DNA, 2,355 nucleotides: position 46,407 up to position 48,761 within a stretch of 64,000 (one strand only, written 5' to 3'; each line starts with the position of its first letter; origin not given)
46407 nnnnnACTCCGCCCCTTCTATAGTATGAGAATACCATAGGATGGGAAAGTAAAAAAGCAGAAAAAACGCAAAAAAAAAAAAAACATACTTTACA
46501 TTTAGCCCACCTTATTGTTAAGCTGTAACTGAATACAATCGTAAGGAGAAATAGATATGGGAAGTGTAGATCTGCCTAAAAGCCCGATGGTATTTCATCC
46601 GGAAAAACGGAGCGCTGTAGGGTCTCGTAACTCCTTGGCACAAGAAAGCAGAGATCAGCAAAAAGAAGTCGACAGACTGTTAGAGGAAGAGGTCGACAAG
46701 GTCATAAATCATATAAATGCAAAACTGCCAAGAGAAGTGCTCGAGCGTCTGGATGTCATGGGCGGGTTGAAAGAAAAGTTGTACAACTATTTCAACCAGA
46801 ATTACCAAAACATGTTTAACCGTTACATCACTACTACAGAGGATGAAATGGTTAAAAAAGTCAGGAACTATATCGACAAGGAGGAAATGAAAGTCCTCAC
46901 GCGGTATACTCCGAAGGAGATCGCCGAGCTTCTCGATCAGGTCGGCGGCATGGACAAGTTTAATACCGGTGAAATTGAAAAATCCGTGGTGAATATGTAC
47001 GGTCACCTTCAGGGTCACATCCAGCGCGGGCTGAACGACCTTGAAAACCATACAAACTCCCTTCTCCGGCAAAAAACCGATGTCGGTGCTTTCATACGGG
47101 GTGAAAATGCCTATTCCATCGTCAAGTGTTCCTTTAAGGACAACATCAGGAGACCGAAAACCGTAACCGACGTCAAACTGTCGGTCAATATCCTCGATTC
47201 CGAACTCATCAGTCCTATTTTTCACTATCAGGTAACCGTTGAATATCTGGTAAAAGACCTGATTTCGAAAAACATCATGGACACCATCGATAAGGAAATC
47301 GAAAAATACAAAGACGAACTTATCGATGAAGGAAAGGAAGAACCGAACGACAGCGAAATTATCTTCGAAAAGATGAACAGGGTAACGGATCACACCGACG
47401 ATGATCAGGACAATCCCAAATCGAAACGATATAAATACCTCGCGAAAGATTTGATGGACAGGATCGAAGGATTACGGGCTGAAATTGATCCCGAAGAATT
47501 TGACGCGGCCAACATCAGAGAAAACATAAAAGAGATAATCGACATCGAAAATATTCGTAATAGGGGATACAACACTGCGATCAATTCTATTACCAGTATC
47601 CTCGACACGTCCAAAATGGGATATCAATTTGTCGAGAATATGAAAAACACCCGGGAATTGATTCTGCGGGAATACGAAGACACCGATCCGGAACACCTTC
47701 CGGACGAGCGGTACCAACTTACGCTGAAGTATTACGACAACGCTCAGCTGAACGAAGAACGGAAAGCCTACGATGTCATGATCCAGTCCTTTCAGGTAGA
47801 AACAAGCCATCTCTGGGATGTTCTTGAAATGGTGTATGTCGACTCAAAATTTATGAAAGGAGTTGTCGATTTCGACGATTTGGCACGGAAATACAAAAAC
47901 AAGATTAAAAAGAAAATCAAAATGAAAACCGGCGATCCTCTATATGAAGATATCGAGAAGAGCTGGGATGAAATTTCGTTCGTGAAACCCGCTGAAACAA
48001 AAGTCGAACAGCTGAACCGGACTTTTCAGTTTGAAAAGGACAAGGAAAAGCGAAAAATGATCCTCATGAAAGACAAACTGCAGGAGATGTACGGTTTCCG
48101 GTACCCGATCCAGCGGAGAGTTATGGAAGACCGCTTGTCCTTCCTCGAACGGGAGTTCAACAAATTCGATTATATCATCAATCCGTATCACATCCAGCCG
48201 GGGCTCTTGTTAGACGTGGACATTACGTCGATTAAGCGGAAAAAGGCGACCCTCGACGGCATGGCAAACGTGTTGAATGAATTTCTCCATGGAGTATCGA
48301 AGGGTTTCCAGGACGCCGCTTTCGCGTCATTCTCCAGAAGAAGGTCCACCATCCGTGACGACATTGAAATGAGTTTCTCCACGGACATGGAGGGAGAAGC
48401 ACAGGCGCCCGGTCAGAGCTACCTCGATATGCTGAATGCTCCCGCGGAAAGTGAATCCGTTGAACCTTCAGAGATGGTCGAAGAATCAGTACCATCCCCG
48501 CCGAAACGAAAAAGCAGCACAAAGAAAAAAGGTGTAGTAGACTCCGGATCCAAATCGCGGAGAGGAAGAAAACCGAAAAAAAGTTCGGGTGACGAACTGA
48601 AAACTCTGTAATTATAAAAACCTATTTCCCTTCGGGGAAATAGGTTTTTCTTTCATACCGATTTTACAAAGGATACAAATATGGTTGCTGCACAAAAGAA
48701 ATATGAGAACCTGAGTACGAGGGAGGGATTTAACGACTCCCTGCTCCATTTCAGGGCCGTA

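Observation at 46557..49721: Candidate cytoplasmic-filament (CfpA-like) locus: 79-kDa charged coiled-coil protein, terminator, histone-H1-like-linker protein, ppdK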

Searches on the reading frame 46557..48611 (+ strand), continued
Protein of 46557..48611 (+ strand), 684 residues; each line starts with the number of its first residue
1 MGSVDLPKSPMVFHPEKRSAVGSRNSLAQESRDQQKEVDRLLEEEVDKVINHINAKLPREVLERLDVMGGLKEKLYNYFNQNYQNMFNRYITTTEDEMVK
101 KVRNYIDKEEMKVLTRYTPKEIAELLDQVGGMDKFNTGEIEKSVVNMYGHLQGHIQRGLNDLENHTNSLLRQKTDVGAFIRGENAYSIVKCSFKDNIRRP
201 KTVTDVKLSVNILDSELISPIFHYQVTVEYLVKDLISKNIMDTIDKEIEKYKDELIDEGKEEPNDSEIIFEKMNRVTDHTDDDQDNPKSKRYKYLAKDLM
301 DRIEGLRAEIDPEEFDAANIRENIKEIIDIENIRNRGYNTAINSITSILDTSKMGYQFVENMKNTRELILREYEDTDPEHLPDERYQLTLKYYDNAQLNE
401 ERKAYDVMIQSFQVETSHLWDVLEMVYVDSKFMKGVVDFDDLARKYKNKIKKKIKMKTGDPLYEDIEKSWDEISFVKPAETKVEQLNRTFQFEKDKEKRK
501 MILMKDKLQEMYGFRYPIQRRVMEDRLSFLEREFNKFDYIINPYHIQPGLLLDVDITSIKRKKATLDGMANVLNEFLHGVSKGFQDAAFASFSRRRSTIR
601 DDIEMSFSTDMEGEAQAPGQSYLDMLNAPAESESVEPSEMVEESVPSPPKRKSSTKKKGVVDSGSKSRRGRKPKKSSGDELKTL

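Call 86: search_protein_families(library=ncbifam, proteins=[L088:5918-8206:+, L089:9916-12507:+, L089:12637-14547:+, L088:4910-5860:+], max_evalue=0.001)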
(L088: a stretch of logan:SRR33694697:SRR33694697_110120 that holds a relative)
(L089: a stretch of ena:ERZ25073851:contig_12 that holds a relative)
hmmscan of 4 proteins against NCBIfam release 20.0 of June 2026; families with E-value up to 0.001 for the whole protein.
L088:5918-8206:+ (763 aa): 7 families
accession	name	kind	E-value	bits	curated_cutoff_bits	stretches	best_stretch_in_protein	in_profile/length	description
TIGR01828.1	pyru_phos_dikin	equivalog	3.9e-75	253.4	843.45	2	377-749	512-865/865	pyruvate, phosphate dikinase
TIGR01417.1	PTS_I_fam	equivalog_domain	1.9e-11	43.2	341.7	1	522-670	348-479/565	phosphoenolpyruvate--protein phosphotransferase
NF008382.0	PRK11177.1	equivalog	2.8e-11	42.8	824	1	522-669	349-476/575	phosphoenolpyruvate-protein phosphotransferase PtsI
TIGR01418.1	PEP_synth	equivalog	6.7e-09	34.6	739.75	1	385-664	468-714/784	pyruvate, water dikinase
NF005057.0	PRK06464.1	equivalog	4.3e-07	28.4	598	1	386-659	473-716/798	phosphoenolpyruvate synthase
NF004531.0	PRK05878.1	equivalog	3.1e-06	26.1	456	1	225-351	204-336/534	pyruvate, phosphate dikinase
NF008283.0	PRK11061.1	equivalog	7.8e-06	24.4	583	1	520-673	512-649/748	phosphoenolpyruvate--protein phosphotransferase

L089:9916-12507:+ (864 aa): 7 families
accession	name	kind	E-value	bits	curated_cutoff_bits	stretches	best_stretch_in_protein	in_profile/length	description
TIGR01828.1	pyru_phos_dikin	equivalog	1.6e-120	403.5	843.45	1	22-858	18-862/865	pyruvate, phosphate dikinase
NF004531.0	PRK05878.1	equivalog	1.5e-39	136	456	1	20-438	24-429/534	pyruvate, phosphate dikinase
NF008382.0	PRK11177.1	equivalog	6.5e-07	28.4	824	1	727-766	422-461/575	phosphoenolpyruvate-protein phosphotransferase PtsI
TIGR01417.1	PTS_I_fam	equivalog_domain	9.2e-07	27.7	341.7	0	636-767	350-461/565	phosphoenolpyruvate--protein phosphotransferase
NF005057.0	PRK06464.1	equivalog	2.2e-06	26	598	0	356-540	357-515/798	phosphoenolpyruvate synthase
TIGR01418.1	PEP_synth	equivalog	1.1e-05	24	739.75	0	359-579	356-547/784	pyruvate, water dikinase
NF008283.0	PRK11061.1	equivalog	1.7e-05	23.3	583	0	637-763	517-624/748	phosphoenolpyruvate--protein phosphotransferase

L089:12637-14547:+ (637 aa): 1 family
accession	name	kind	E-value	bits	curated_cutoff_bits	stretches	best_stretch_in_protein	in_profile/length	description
NF040882.1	cfpA_ASD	equivalog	4.9e-230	765.4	500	1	6-620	2-605/605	cytoplasmic filament protein CfpA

L088:4910-5860:+ (317 aa): 0 families

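Call 91: find_encoding_contigs(protein=P0259, flank=6000, max_places=1)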
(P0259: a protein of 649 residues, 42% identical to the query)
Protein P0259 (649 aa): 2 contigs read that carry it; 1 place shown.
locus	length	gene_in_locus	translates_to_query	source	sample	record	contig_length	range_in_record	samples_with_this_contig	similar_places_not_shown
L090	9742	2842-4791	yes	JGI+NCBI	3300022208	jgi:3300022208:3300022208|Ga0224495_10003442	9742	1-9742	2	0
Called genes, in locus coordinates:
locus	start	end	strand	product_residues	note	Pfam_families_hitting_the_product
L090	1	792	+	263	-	PF00586:AIRS, PF02769:AIRS_C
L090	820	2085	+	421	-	PF02844:GARS_N, PF01071:GARS_A, PF02655:ATP-grasp_3 (faint), PF02222:ATP-grasp (faint), PF02843:GARS_C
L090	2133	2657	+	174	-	PF00731:AIRC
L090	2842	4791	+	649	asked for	PF27473:CfpA_C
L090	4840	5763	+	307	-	PF27497:TP_0747_N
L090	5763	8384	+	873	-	PF00391:PEP-utilizers (faint), PF02896:PEP-utilizers_C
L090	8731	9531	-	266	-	PF02548:Pantoate_transf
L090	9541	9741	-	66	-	?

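Call 92: find_encoding_contigs(protein=P0253, flank=6000, max_places=1)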
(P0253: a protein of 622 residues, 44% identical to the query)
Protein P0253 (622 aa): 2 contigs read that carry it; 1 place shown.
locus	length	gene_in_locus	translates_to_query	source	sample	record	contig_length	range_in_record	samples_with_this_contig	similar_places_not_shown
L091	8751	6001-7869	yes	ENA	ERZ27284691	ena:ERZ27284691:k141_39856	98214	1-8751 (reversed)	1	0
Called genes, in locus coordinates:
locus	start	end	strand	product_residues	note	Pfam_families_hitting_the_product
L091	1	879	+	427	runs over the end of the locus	PF00994:MoCF_biosynth, PF02464:CinA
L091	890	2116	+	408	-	PF00180:Iso_dh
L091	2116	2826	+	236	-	PF00005:ABC_tran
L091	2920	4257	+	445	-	PF01066:CDP-OH_P_transf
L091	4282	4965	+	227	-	-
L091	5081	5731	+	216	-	-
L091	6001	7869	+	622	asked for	PF27473:CfpA_C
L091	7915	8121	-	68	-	-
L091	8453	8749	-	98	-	?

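Call 93: find_encoding_contigs(protein=P0314, flank=6000, max_places=1)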
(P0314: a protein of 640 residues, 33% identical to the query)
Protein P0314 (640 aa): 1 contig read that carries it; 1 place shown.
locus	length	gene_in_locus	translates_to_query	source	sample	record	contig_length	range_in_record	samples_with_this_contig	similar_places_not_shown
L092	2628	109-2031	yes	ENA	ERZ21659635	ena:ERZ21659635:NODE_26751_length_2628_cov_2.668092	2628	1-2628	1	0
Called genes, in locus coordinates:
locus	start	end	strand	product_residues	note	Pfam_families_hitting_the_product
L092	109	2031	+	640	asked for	PF27473:CfpA_C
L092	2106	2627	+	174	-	?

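Call 94: find_encoding_contigs(protein=P0241, flank=6000, max_places=1)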
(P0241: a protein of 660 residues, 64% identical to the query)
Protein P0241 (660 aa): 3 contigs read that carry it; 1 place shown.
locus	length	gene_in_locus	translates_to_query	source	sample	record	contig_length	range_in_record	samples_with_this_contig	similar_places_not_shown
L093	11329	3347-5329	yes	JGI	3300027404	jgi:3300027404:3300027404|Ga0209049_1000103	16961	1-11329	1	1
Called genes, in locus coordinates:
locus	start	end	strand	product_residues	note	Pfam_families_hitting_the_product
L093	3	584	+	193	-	?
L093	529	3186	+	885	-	-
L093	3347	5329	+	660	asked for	PF27473:CfpA_C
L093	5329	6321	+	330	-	PF27497:TP_0747_N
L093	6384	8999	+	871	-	PF00391:PEP-utilizers, PF02896:PEP-utilizers_C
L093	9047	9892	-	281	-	PF00226:DnaJ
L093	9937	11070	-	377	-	PF01656:CbiA, PF10609:ParA, PF13614:AAA_31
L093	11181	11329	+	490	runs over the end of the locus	PF00211:Guanylate_cyc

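Call 100: search_protein_families(library=ncbifam, proteins=[P0241, P0244, P0259, P0320, P0314, P0243, P0272, P0253], max_evalue=0.001)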
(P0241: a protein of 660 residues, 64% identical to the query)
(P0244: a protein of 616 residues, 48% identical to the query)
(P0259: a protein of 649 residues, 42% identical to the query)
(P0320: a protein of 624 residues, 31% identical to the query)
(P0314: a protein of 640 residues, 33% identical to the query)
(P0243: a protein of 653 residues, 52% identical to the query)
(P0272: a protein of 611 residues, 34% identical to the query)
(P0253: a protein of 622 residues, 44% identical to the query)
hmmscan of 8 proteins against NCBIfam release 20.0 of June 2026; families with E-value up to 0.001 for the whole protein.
P0241 (660 aa): 1 family
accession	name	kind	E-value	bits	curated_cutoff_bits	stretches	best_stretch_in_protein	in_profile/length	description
NF040882.1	cfpA_ASD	equivalog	0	1056.3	500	1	4-607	1-604/605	cytoplasmic filament protein CfpA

P0244 (616 aa): 1 family
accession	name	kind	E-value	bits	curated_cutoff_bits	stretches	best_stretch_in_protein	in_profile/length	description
NF040882.1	cfpA_ASD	equivalog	2.3e-210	700.5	500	1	6-609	2-600/605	cytoplasmic filament protein CfpA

P0259 (649 aa): 1 family
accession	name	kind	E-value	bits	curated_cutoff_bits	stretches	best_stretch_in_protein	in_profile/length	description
NF040882.1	cfpA_ASD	equivalog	4.1e-170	567.5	500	1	28-587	24-584/605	cytoplasmic filament protein CfpA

P0320 (624 aa): 1 family
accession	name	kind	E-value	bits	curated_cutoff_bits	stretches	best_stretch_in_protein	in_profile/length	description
NF040882.1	cfpA_ASD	equivalog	2.6e-66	224.7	500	1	123-513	175-572/605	cytoplasmic filament protein CfpA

P0314 (640 aa): 2 families
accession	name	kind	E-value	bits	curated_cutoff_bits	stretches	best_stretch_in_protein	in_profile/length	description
NF040882.1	cfpA_ASD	equivalog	5.8e-78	263.2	500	1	124-510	175-569/605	cytoplasmic filament protein CfpA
NF038328.1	c-di-AMP_CdaS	exception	0.00043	19.9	225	0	187-283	3-100/191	sporulation-specific diadenylate cyclase CdaS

P0243 (653 aa): 1 family
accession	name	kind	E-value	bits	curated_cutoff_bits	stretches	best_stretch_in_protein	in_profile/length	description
NF040882.1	cfpA_ASD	equivalog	6.5e-250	831.1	500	1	10-576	27-592/605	cytoplasmic filament protein CfpA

P0272 (611 aa): 1 family
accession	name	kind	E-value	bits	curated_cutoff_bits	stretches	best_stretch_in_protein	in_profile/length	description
NF040882.1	cfpA_ASD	equivalog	4e-135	452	500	1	8-606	4-591/605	cytoplasmic filament protein CfpA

P0253 (622 aa): 1 family
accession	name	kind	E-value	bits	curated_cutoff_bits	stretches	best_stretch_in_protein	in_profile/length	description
NF040882.1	cfpA_ASD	equivalog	7.6e-195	649.2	500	1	9-607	3-604/605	cytoplasmic filament protein CfpA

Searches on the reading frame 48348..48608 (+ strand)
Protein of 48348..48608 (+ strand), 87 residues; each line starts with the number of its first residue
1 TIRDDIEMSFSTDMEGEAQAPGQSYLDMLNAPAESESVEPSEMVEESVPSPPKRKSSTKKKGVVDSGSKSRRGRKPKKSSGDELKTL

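Call 101: search_protein_families(library=pfam, proteins=[window:48348-48608:+], max_evalue=10)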
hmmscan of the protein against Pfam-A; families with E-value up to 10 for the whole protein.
seq(87 aa): 0 families
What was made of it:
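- On AT-hook (Pfam PF02178): The window has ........, with the Pro shifted by one, and gives no Pfam hit (call 101).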
